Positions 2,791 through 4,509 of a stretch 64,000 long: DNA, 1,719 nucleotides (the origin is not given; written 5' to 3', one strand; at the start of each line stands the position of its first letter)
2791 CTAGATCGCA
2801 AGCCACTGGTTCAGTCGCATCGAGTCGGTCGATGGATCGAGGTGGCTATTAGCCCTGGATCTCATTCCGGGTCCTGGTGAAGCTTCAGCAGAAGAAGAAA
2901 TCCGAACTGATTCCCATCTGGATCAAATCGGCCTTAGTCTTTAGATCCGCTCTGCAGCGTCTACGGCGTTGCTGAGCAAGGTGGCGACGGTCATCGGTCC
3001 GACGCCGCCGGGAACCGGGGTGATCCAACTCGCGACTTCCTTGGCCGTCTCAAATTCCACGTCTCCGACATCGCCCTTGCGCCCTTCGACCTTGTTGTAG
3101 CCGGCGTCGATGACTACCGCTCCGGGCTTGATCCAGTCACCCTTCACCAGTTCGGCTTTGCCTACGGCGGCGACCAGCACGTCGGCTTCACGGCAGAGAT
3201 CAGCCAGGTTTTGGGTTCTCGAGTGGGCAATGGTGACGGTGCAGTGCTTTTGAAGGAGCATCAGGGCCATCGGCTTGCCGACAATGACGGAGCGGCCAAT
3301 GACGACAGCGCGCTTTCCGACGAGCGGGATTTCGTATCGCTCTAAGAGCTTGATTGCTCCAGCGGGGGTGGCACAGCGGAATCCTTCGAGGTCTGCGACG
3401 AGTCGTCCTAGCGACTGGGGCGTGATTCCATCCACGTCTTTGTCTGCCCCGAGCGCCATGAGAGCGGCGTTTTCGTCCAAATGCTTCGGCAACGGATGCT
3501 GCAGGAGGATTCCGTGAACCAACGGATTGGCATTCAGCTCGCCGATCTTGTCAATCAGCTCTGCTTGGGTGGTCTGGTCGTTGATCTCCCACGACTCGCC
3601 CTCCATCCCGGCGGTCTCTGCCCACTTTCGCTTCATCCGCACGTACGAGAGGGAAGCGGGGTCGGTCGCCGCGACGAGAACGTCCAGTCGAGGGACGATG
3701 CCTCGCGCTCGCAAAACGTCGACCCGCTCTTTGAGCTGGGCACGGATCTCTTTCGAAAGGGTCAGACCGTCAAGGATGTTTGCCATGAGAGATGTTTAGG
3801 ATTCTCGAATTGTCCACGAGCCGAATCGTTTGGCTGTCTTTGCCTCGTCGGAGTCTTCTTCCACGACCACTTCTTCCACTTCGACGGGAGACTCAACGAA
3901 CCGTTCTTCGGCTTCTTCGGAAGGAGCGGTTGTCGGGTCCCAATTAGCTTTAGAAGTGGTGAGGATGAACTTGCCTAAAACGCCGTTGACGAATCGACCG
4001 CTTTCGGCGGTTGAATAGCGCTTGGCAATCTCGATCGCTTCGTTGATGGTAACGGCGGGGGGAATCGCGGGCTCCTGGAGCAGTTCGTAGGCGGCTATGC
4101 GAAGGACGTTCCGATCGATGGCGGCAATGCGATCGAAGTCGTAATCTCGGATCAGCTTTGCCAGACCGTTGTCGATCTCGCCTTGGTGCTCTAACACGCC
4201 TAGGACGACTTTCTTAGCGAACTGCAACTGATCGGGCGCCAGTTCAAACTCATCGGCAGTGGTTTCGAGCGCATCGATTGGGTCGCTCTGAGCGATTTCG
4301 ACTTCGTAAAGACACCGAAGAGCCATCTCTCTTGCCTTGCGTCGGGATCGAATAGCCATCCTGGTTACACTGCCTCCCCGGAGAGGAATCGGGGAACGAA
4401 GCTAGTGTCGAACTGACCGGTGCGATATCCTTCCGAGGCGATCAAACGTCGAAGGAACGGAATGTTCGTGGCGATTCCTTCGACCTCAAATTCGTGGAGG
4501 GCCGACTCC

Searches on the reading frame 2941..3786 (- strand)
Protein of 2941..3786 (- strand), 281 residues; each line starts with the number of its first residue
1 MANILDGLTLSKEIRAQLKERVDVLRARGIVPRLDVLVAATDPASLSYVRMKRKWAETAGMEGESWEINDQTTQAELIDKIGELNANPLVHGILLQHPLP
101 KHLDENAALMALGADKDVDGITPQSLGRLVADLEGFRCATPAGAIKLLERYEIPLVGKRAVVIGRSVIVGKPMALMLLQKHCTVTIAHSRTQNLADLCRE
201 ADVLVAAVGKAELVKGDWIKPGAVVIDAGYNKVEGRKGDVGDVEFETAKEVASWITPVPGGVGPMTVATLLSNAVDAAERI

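Call 3: search_protein_families(library=pfam, proteins=[window:2941-3786:-], max_evalue=0.01)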
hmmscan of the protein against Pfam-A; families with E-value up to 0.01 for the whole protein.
window:2941-3786:- (281 aa): 2 families
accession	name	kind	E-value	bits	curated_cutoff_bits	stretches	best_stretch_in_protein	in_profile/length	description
PF02882.25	THF_DHG_CYH_C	-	1.7e-65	219.7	27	1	123-280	2-158/160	Tetrahydrofolate dehydrogenase/cyclohydrolase, NAD(P)-binding domain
PF00763.28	THF_DHG_CYH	-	1.6e-33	115.9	32.8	1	5-119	1-115/115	Tetrahydrofolate dehydrogenase/cyclohydrolase, catalytic domain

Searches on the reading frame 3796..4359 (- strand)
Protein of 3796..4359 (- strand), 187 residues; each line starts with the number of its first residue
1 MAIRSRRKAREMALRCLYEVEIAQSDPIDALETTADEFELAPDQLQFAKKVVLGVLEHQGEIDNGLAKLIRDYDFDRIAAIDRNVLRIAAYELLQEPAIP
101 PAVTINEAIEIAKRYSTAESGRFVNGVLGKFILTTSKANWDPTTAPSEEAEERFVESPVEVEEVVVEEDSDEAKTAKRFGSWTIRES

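Call 3: search_protein_families(library=pfam, proteins=[window:3796-4359:-], max_evalue=0.01)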
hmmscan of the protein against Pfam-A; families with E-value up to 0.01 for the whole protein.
window:3796-4359:- (187 aa): 1 family
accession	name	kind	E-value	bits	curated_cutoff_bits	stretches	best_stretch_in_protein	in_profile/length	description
PF01029.23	NusB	-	2.3e-34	119.1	23.1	1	7-131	1-131/133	NusB family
